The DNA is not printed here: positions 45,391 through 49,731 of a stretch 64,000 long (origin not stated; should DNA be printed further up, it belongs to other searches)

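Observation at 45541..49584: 1347-aa secreted protein built of 11 alternating A/B-type PPC-like repeats ending in a T9SS-type sorting domain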

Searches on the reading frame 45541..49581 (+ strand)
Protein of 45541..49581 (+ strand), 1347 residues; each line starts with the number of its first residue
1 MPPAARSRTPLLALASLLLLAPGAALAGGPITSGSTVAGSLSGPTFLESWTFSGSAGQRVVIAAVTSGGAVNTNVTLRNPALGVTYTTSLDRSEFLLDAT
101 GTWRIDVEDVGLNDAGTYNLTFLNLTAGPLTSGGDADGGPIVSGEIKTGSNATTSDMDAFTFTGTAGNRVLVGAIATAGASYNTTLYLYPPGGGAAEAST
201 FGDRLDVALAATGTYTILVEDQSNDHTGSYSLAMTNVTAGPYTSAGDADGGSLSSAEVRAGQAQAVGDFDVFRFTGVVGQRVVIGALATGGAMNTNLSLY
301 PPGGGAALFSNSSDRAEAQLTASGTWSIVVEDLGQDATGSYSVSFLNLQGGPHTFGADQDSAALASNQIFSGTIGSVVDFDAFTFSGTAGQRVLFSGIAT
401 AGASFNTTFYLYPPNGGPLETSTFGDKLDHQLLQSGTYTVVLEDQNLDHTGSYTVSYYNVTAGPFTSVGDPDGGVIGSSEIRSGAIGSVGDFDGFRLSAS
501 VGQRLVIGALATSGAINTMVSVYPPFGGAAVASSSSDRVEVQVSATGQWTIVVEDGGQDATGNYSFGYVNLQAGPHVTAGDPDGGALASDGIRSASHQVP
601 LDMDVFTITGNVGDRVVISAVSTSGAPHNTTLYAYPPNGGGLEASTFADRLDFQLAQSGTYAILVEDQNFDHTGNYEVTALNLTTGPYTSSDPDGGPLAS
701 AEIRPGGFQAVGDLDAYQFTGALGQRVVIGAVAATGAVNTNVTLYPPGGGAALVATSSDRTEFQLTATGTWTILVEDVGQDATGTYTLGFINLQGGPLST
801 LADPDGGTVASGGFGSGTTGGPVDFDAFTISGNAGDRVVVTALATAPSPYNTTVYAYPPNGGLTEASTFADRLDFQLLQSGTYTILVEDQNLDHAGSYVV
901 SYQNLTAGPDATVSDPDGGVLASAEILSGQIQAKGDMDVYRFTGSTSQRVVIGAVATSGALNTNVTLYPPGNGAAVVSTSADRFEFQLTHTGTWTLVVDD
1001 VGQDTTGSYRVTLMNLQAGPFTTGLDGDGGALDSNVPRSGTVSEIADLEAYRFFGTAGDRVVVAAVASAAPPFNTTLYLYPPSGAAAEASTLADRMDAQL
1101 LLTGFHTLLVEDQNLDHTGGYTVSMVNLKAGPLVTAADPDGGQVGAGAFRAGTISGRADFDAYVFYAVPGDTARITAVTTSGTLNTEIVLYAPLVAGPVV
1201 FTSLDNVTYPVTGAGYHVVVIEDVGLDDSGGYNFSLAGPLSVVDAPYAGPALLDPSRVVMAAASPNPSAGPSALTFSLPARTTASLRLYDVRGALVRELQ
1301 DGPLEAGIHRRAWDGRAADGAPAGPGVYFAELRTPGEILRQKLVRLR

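Call 4: search_protein_families(library=pfam, proteins=[window:45541-49581:+], max_evalue=1)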
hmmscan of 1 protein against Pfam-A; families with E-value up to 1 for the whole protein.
window:45541-49581:+ (1347 aa): 10 families
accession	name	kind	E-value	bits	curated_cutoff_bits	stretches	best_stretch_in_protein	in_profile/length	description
PF04151.21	PPC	-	3e-18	66.9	25.9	5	604-665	3-68/70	Bacterial pre-peptidase C-terminal domain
PF03212.20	Pertactin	-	2.1e-09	37.8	22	1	529-572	41-85/121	Pertactin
PF13860.13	FlgD_ig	-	3.4e-09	37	27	1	1271-1328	11-69/79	FlgD Ig-like domain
PF01483.27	P_proprotein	-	2.7e-08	34.2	21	0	766-785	59-78/86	Proprotein convertase P-domain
PF07679.22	I-set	-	0.00023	21.6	23.7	0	981-1015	44-77/90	Immunoglobulin I-set domain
PF18962.6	Por_Secre_tail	-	0.00035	21.2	27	0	1265-1299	3-37/75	Secretion system C-terminal sorting domain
PF07495.19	Y_Y_Y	-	0.00091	19.5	26.6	0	854-898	9-55/65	Y_Y_Y domain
PF21653.3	pulA_all-beta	-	0.008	16.2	26.7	0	535-555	38-58/60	Pullulanase, all-beta domain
PF22118.2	MtrF-like_dom-III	-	0.0094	15.9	27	1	60-98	10-48/143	Decaheme cytochrome c component MtrF-like domain III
PF16706.11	Izumo-Ig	-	0.028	14.8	26.7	0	988-1022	43-77/88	Izumo-like Immunoglobulin domain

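Call 5: search_protein_families(library=ncbifam, proteins=[window:45541-49581:+], max_evalue=1)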
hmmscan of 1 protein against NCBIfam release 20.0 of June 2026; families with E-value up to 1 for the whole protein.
window:45541-49581:+ (1347 aa): 5 families
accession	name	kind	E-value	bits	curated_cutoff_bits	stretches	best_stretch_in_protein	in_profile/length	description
TIGR04183.1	Por_Secre_tail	domain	1.6e-07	31.2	23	1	1264-1344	2-70/72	T9SS type A sorting domain-containing protein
NF005176.1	PRK06655.1-1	equivalog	2e-05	24.6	230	1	1280-1332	95-147/197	flagellar hook assembly protein FlgD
NF009276.0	PRK12633.1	equivalog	0.00039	20.2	383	1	1278-1330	124-177/234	flagellar basal body rod modification protein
NF009452.0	PRK12812.1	equivalog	0.023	13.9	258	1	1284-1330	154-202/289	flagellar basal body rod modification protein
TIGR04226.1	RrgB_K2N_iso_D2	domain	0.28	12.1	30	0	413-460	32-79/123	isopeptide-forming domain-containing fimbrial protein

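Call 9: find_homologous_proteins(query=window:45541-49581:+, max_evalue=0.00001)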
Query window:45541-49581:+ (1347 aa): 95 proteins with E <= 0.00001 among 8000 candidates.
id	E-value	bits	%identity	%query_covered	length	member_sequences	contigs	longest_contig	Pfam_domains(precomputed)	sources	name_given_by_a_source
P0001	0.0e+0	2920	100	100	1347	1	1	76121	PF03212.21,PF04151.22,PF13860.13,PF01483.28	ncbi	-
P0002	0.0e+0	2106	47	99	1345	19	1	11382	PF07679.23,PF03212.21,PF04151.22,PF13860.13,PF01483.28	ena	-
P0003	0.0e+0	1851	47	99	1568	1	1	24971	PF18962.8,PF13860.13,PF01483.28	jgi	jgi:hypothetical protein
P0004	0.0e+0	1635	47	98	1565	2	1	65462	PF18962.8,PF13860.13,PF01483.28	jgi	jgi:FlgD Ig-like domain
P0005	0.0e+0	1516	50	98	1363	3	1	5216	PF04151.22,PF18962.8,PF13860.13,PF01483.28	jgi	-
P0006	0.0e+0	1430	46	99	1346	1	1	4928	PF07679.23,PF04151.22,PF18962.8,PF13860.13,PF01483.28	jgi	-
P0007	0.0e+0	1418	45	100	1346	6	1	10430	PF03212.21,PF04151.22,PF13860.13,PF06832.19,PF01483.28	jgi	jgi:FlgD Ig-like domain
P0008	0.0e+0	1416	45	100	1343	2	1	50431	PF03212.21,PF04151.22,PF13860.13,PF01483.28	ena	-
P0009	0.0e+0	1373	47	99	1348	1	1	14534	PF07679.23,PF03212.21,PF18962.8,PF13860.13,PF01483.28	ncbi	ncbi:MAG TPA: FlgD immunoglobulin-like domain containing protein [Candidatus Krumholzibacteria bacte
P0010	0.0e+0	1345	44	99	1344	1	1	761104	PF07679.23,PF03212.21,PF04151.22,PF13860.13,PF01483.28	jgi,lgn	-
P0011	0.0e+0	1344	47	99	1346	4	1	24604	PF04151.22,PF13860.13,PF06832.19,PF01483.28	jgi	jgi:hypothetical protein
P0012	0.0e+0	1322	45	88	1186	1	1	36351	PF07679.23,PF03212.21,PF04151.22,PF13860.13,PF01483.28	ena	-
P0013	0.0e+0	1318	46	98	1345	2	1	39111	PF07679.23,PF03212.21,PF10029.16,PF13860.13,PF06832.19,PF01483.28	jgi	jgi:subtilisin-like proprotein convertase family protein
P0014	0.0e+0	1316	45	99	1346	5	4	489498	PF04151.22,PF13860.13,PF01483.28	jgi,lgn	jgi:hypothetical protein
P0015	0.0e+0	1293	45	100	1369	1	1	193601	PF21568.4,PF07679.23,PF04151.22,PF07686.24,PF18962.8,PF13860.13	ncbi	ncbi:MAG: FlgD immunoglobulin-like domain containing protein [Candidatus Eisenbacteria bacterium]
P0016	0.0e+0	1277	48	81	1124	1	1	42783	PF08669.18,PF04151.22,PF18962.8,PF13860.13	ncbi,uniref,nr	ncbi:MAG: T9SS type A sorting domain-containing protein [Candidatus Eisenbacteria bacterium]|uniref:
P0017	0.0e+0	1259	46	99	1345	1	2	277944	PF18962.8,PF13860.13,PF01483.28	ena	-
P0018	0.0e+0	1247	43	99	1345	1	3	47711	PF04151.22,PF13860.13,PF01483.28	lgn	-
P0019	0.0e+0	1226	45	98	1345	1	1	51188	PF07679.23,PF03212.21,PF04151.22,PF13860.13,PF01483.28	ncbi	-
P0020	0.0e+0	1224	45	99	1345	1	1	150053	PF03212.21,PF04151.22,PF18962.8,PF10029.16,PF13860.13,PF01483.28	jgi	jgi:hypothetical protein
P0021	0.0e+0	1200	48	75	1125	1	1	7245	PF04151.22,PF13860.13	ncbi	-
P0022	0.0e+0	1162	46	81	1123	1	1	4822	PF07679.23,PF04151.22,PF07686.24,PF18962.8,PF13860.13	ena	-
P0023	0.0e+0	1146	49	81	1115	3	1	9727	PF07679.23,PF04151.22,PF18962.8,PF13860.13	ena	-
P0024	0.0e+0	1137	48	74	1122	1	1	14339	PF04151.22,PF07686.24,PF18962.8,PF13860.13,PF01483.28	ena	-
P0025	0.0e+0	1133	49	82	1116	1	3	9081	PF07679.23,PF04151.22,PF18962.8,PF13860.13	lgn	-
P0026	0.0e+0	1126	49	81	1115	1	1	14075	PF04151.22,PF18962.8,PF13860.13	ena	-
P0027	0.0e+0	1125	46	72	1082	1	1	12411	PF04151.22,PF10029.16,PF13860.13,PF01483.28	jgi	jgi:hypothetical protein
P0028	0.0e+0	1124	50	73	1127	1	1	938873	PF04151.22,PF08875.16,PF18962.8,PF07085.18,PF09326.17,PF13860.13,PF02872.24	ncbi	-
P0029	0.0e+0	1111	45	82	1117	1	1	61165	PF13860.13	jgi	jgi:hypothetical protein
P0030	0.0e+0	1084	49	74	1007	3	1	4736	PF07679.23,PF04151.22,PF07686.24,PF06832.19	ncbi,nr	ncbi:MAG TPA: hypothetical protein VFH88_09580, partial [Candidatus Krumholzibacteria bacterium]|nr:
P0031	0.0e+0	1068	47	76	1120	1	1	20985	PF07679.23,PF04151.22,PF07686.24,PF18962.8,PF13860.13,PF01483.28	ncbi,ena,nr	ncbi:MAG TPA: FlgD immunoglobulin-like domain containing protein [Candidatus Krumholzibacteria bacte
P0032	0.0e+0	1065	45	76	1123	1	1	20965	PF04151.22,PF07686.24,PF18962.8,PF13860.13,PF01483.28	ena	-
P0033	0.0e+0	1063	46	82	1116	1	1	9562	PF13860.13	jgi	jgi:hypothetical protein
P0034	0.0e+0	1034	45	82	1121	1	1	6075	PF18962.8,PF13860.13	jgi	-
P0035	0.0e+0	1032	46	74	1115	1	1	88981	PF07679.23,PF04151.22,PF18962.8,PF13860.13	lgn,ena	-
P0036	0.0e+0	1032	40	100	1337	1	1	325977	PF04151.22,PF11141.14,PF13860.13,PF01483.28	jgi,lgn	-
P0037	0.0e+0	1027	44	81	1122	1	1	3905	PF07679.23,PF04151.22,PF18962.8,PF13860.13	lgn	-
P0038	0.0e+0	1026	48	74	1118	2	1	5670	PF07679.23,PF04151.22,PF07686.24,PF18962.8,PF13860.13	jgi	jgi:FlgD Ig-like domain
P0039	0.0e+0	1014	50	65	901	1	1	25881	PF04151.22,PF13860.13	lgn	-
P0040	2.5e-298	1011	44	75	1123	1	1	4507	PF04151.22,PF07686.24,PF18962.8,PF13860.13,PF01483.28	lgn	-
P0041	1.1e-288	979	46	77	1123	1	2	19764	PF07679.23,PF04151.22,PF07686.24,PF13860.13,PF01483.28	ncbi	-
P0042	2.3e-282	958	46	65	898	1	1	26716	PF18962.8,PF13860.13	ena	-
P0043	4.2e-266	904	43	72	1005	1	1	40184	PF04151.22,PF13860.13,PF01483.28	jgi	jgi:hypothetical protein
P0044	2.8e-262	891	48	57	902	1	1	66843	PF07679.23,PF04151.22,PF10029.16,PF13860.13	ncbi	ncbi:MAG: FlgD immunoglobulin-like domain containing protein [bacterium]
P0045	8.1e-257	873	50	58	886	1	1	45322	PF07679.23,PF04151.22,PF07686.24,PF12198.13,PF13860.13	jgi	jgi:hypothetical protein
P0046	8.5e-248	843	46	58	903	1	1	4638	PF07679.23,PF04151.22,PF18962.8,PF13860.13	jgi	jgi:hypothetical protein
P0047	1.7e-243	829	42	59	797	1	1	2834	PF04151.22,PF13860.13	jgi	-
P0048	1.3e-240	820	48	58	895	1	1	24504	PF07679.23,PF04151.22,PF07686.24,PF13860.13,PF01483.28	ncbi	-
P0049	2.7e-224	766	49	57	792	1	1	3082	PF03212.21,PF04151.22,PF01483.28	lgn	-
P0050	4.5e-207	708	41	59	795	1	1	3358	PF04151.22,PF13860.13,PF01483.28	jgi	jgi:hypothetical protein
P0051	3.7e-132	460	37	56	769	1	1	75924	PF04151.22,PF13860.13,PF07283.17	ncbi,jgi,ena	-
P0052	5.2e-117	410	34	57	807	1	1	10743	PF04151.22,PF18962.8,PF13860.13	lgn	-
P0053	3.1e-114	401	36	49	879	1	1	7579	PF04151.22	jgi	jgi:hypothetical protein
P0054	4.5e-105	371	36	48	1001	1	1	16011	PF04151.22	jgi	jgi:hypothetical protein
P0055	1.8e-98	349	38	42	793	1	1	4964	PF04151.22,PF13860.13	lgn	-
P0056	3.1e-94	335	29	73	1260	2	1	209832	PF07495.20,PF23623.2,PF04151.22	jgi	jgi:hypothetical protein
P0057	1.4e-88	316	34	50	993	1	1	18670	PF04151.22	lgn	-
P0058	8.5e-88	313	27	92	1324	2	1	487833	PF04151.22,PF05593.20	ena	-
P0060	5.6e-75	271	34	40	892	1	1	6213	PF04151.22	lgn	-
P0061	2.0e-60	223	27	87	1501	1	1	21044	PF04151.22,PF18962.8,PF10382.15,PF18884.6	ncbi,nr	ncbi:MAG: thrombospondin type 3 repeat-containing protein [Pseudomonadales bacterium]|nr:thrombospon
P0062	1.8e-54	203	38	24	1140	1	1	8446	PF22352.3,PF00801.27,PF04151.22,PF18911.7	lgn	-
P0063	2.5e-53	199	30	57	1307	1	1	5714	PF04151.22,PF10528.15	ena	-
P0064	2.0e-51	193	26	81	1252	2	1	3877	PF28240.1,PF04151.22,PF06832.19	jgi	jgi:GH24 family phage-related lysozyme (muramidase)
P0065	1.0e-49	187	31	56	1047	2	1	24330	PF04151.22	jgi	jgi:hypothetical protein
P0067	1.9e-46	176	23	93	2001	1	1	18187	PF01105.30,PF04151.22,PF03160.21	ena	-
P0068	6.9e-46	175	26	73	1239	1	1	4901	PF28240.1,PF04151.22,PF06832.19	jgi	jgi:hypothetical protein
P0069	2.9e-45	172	23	74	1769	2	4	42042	PF04151.22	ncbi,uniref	ncbi:hypothetical protein [Microcoleus sp. AT9b-C4]|uniref:hypothetical protein n=1 Tax=unclassified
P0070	2.7e-41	159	25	81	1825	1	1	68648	PF04151.22,PF16392.12,PF06832.19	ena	-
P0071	2.3e-32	130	26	59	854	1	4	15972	PF01105.30,PF04151.22,PF01035.27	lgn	-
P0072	4.6e-32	129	25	77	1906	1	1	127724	PF01105.30,PF04151.22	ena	-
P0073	1.0e-30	124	25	71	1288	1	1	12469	PF01105.30,PF04151.22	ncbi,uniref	ncbi:beta strand repeat-containing protein, partial [Cyanobium sp. N5-Cardenillas]|uniref:beta stran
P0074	1.7e-29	120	25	77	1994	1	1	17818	PF04151.22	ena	-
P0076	6.0e-29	118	28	49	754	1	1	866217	PF04151.22,PF01035.27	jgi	-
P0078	3.5e-24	103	24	80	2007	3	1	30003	PF04151.22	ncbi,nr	ncbi:MAG TPA: cadherin repeat domain-containing protein [Verrucomicrobiae bacterium]|nr:cadherin rep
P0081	1.4e-20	91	28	40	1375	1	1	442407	PF19190.7,PF23623.2,PF04151.22,PF22076.3,PF13004.14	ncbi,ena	-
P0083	5.8e-20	89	22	77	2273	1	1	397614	PF04151.22,PF17963.8,PF18957.7,PF24908.1,PF05345.19,PF24910.1,PF19077.7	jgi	-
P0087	2.2e-17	80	25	90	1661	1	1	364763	PF04151.22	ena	-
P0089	2.8e-14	70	26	51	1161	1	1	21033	PF04151.22,PF18911.7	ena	-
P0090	9.6e-14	68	24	57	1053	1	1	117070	PF04151.22,PF05593.20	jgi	jgi:YD repeat-containing protein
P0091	3.6e-10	56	25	37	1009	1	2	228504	PF19190.7,PF22352.3,PF04151.22,PF24908.1,PF05345.19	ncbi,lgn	-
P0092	1.5e-9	54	25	55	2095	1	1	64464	PF04151.22,PF17736.8,PF00094.31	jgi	jgi:von Willebrand factor type D domain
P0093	3.2e-9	53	26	75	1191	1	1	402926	PF04151.22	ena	-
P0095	5.3e-7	46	26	47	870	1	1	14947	PF04151.22,PF01833.31,PF05593.20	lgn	-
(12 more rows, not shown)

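Call 22: list_cluster_members(proteins=[P0001, P0016, P0028])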
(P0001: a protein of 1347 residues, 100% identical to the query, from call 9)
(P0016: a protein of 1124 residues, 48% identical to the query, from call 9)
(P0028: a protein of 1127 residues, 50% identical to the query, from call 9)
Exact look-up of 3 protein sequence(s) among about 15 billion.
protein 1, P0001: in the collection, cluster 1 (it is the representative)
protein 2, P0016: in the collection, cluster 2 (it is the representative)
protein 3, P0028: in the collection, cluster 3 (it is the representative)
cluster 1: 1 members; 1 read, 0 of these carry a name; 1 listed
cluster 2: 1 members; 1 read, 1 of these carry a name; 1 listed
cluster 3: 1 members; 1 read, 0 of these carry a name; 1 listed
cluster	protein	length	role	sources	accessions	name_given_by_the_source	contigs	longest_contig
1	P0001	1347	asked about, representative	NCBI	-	-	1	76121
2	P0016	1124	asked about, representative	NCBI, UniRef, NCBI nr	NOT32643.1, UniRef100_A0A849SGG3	MAG: T9SS type A sorting domain-containing protein [Candidatus Eisenbacteria bacterium] | T9SS type A sorting domain-containing protein n=1 Tax=Eiseniibacteriota bacterium ... | T9SS type A sorting domain-containing protein [Candidatus Eisenbacteria bacterium]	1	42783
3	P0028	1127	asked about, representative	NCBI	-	-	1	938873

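Call 24: find_encoding_contigs(protein=P0001, flank=10000, max_places=3)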
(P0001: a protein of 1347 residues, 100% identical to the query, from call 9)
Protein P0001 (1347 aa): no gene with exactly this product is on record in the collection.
